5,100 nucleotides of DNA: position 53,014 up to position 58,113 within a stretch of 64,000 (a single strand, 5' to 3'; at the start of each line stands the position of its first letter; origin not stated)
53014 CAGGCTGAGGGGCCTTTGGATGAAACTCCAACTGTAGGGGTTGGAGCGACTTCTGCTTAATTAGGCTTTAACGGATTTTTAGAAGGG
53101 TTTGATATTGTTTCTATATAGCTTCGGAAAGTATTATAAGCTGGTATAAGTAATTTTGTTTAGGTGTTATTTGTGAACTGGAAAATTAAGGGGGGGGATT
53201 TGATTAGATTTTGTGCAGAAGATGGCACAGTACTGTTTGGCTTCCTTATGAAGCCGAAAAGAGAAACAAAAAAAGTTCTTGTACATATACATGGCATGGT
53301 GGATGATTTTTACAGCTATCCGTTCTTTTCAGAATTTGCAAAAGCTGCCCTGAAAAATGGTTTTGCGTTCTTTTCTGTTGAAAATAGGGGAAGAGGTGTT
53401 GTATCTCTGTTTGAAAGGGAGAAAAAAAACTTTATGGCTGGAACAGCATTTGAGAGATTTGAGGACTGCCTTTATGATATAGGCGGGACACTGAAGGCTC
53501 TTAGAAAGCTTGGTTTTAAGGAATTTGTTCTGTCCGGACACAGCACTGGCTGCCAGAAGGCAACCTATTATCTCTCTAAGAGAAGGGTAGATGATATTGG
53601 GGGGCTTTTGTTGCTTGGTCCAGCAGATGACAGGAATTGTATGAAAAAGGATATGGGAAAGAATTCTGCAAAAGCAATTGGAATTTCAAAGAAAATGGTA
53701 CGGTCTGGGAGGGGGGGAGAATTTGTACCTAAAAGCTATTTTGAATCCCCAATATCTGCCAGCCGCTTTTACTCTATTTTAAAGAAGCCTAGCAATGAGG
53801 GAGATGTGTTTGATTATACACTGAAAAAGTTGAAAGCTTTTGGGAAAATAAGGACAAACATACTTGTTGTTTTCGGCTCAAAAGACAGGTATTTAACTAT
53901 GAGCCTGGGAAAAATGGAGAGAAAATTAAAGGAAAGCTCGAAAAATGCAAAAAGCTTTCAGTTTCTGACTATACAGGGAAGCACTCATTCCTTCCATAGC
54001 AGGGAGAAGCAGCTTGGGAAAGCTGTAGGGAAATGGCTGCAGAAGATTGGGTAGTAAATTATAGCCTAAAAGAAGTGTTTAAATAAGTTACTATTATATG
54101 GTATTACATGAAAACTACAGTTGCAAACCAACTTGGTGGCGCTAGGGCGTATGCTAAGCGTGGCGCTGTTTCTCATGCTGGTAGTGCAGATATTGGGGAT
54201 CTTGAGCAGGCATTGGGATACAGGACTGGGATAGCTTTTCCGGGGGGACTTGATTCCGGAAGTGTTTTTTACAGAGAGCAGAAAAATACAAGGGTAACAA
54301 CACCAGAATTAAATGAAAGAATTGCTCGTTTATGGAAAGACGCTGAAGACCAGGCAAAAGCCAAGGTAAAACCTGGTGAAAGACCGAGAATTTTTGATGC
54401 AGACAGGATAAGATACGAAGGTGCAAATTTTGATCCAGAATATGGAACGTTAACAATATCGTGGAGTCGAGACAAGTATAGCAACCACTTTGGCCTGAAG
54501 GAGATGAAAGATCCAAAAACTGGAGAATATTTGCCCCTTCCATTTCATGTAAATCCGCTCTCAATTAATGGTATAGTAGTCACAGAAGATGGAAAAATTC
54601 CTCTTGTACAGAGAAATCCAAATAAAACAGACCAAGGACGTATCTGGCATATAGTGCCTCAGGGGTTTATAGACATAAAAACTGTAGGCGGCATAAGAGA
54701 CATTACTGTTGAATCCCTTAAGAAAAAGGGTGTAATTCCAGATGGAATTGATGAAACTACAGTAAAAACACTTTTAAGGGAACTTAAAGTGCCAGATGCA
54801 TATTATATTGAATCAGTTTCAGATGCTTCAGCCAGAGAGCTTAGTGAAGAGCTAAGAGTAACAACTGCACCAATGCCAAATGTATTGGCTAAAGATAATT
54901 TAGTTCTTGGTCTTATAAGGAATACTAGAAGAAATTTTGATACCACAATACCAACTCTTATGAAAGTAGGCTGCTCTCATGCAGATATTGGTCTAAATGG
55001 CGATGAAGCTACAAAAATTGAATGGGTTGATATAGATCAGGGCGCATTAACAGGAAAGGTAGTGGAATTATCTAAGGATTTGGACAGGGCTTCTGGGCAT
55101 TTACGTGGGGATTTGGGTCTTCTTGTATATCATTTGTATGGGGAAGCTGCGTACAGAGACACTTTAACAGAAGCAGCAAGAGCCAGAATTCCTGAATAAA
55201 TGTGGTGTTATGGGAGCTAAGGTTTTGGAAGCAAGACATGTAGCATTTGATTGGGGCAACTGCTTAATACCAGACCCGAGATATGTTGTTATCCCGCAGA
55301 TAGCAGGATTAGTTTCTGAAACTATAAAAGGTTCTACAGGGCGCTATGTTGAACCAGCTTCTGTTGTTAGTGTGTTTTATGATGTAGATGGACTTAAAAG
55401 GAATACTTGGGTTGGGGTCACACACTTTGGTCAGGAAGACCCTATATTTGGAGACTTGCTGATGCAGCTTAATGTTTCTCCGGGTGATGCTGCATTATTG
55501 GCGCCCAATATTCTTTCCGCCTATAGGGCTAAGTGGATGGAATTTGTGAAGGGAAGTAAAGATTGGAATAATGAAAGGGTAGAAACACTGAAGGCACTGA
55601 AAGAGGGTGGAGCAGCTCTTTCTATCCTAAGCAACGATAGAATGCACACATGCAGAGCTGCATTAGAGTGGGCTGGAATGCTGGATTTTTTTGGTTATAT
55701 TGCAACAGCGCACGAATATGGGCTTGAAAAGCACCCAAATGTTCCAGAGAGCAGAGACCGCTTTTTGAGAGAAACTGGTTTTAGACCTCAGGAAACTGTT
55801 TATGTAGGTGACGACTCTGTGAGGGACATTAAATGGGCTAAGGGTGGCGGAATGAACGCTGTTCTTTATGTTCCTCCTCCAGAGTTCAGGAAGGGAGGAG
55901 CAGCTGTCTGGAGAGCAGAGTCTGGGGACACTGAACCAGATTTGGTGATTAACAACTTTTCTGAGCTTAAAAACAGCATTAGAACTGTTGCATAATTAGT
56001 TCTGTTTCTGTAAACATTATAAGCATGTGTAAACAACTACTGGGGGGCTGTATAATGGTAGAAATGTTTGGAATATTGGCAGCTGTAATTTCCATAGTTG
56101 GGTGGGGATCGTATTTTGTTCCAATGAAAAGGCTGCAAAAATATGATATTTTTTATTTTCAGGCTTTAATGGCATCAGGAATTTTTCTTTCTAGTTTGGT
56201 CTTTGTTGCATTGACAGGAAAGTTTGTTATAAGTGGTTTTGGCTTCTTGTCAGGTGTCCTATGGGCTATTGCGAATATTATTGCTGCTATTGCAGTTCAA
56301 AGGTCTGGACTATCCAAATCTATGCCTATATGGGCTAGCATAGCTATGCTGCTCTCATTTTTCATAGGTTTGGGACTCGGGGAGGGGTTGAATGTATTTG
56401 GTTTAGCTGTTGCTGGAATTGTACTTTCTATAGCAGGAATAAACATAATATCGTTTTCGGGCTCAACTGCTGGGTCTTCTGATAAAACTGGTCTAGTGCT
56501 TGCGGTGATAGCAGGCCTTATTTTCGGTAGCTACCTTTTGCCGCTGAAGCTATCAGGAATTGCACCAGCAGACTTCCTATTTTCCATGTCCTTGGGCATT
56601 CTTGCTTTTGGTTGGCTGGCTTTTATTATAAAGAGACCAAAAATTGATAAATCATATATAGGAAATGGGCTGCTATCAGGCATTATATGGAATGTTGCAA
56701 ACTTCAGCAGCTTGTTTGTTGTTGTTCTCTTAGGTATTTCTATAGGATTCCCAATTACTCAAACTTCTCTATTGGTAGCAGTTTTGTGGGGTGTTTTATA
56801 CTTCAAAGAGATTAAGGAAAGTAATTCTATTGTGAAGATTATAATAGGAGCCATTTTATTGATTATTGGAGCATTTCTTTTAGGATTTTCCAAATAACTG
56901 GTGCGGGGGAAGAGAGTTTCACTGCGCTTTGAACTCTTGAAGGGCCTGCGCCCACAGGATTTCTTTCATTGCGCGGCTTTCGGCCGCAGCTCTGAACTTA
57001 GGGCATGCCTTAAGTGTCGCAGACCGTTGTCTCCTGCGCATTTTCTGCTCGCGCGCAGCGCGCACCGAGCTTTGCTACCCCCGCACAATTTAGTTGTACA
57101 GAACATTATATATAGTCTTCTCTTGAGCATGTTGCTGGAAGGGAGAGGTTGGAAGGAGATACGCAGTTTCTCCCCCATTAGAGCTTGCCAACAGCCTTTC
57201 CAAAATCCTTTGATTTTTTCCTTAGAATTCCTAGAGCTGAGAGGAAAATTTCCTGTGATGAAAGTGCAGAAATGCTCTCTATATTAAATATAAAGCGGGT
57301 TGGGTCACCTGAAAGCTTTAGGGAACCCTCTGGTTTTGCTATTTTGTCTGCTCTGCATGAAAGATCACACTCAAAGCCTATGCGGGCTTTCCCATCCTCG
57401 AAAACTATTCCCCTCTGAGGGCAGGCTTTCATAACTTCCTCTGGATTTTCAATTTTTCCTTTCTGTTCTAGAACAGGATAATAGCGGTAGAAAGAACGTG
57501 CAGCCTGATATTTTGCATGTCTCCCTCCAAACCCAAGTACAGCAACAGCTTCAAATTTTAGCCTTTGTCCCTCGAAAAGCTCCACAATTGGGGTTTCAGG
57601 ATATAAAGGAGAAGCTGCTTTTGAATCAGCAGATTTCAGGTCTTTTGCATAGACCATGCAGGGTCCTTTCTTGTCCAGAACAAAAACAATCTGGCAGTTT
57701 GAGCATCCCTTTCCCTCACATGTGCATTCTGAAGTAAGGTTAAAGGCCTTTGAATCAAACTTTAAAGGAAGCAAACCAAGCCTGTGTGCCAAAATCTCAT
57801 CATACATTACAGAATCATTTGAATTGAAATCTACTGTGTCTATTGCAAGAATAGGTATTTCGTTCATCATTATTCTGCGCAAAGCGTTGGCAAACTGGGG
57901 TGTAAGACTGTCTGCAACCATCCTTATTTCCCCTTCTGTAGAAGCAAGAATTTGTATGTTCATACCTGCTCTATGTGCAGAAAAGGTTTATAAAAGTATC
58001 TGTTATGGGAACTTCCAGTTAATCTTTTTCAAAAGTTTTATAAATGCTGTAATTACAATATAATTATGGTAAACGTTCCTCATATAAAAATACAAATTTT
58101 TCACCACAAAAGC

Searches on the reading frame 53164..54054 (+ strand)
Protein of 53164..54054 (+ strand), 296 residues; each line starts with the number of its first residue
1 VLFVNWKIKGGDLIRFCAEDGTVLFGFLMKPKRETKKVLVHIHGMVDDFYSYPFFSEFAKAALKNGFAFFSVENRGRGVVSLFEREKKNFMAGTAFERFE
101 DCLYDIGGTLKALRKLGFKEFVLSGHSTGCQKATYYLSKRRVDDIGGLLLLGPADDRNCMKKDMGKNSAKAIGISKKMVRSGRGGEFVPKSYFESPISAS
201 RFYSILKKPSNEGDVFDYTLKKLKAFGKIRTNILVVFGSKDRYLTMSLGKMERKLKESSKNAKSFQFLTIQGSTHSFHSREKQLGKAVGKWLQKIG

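Call 23: search_protein_families(library=pfam, proteins=[window:53164-54054:+], max_evalue=0.001)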
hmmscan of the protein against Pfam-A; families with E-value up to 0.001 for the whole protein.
window:53164-54054:+ (296 aa): 4 families
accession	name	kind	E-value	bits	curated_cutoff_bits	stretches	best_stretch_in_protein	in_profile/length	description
PF08538.16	DUF1749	-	1.4e-21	77.4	24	1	27-284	20-285/299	Protein of unknown function (DUF1749)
PF12146.15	Hydrolase_4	-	2.6e-09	37.2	27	1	34-155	2-111/239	Serine aminopeptidase, S33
PF00561.26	Abhydrolase_1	-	6.7e-07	29.7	25.8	1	38-153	2-102/245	alpha/beta hydrolase fold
PF12697.13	Abhydrolase_6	-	2.7e-05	25.4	26.3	1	39-279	1-208/217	Alpha/beta hydrolase family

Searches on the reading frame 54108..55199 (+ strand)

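Call 23: search_protein_families(library=pfam, proteins=[window:54108-55199:+], max_evalue=0.001)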
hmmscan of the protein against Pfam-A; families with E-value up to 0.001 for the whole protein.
window:54108-55199:+ (363 aa): 1 family
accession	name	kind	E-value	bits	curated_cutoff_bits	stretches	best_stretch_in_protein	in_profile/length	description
PF00293.34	NUDIX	-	3.1e-05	24.4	21.1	0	152-190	5-40/134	NUDIX domain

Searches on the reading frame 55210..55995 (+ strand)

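Call 23: search_protein_families(library=pfam, proteins=[window:55210-55995:+], max_evalue=0.001)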
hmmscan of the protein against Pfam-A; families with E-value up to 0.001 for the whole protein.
window:55210-55995:+ (261 aa): 3 families
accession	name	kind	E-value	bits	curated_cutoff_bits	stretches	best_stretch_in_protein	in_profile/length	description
PF13419.12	HAD_2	-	6.4e-12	46.4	23.8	1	105-218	65-176/178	Haloacid dehalogenase-like hydrolase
PF00702.32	Hydrolase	-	6e-09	37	26.4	1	106-213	86-190/191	haloacid dehalogenase-like hydrolase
PF13242.12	Hydrolase_like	-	1.6e-05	25.1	22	1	179-252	7-74/75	HAD-hyrolase-like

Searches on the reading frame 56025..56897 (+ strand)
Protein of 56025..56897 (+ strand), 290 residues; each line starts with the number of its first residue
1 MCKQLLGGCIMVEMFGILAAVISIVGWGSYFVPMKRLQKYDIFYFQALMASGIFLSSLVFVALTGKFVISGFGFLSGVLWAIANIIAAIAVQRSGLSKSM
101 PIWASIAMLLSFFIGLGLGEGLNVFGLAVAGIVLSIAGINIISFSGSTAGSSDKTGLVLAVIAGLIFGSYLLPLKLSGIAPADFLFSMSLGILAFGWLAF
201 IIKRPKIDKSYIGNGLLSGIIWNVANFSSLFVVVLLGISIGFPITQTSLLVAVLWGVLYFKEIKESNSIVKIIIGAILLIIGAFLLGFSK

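Call 23: search_protein_families(library=pfam, proteins=[window:56025-56897:+], max_evalue=0.001)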
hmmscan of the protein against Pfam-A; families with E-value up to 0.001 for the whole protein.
window:56025-56897:+ (290 aa): 3 families
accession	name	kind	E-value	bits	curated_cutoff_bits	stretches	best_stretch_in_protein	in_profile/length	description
PF07857.17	TMEM144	-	7.5e-25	88.1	26.2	2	15-110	2-97/332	Transmembrane family, TMEM144 of transporters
PF06800.18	Sugar_transport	-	5.4e-19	69.1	26.3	1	20-288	3-279/280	Sugar transport protein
PF00892.27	EamA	-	0.00041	21.1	28.2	0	155-286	2-133/135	EamA-like transporter family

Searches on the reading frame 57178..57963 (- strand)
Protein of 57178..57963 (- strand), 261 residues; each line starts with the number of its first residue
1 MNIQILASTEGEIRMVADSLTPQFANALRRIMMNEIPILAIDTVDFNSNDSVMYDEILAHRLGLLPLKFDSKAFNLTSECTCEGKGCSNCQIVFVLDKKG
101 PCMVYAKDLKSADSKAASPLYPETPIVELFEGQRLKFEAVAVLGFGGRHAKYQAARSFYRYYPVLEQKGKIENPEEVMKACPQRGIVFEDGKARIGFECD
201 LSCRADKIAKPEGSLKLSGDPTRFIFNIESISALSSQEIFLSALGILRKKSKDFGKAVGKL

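Call 23: search_protein_families(library=pfam, proteins=[window:57178-57963:-], max_evalue=0.001)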
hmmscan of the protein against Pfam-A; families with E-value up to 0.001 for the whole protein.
window:57178-57963:- (261 aa): 2 families
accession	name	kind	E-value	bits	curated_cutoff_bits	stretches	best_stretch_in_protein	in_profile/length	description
PF01000.31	RNA_pol_A_bac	-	1.5e-17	64.3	33.9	1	50-153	5-103/119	RNA polymerase Rpb3/RpoA insert domain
PF01193.29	RNA_pol_L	-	3.5e-13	49.5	24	1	22-250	9-73/74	RNA polymerase Rpb3/Rpb11 dimerisation domain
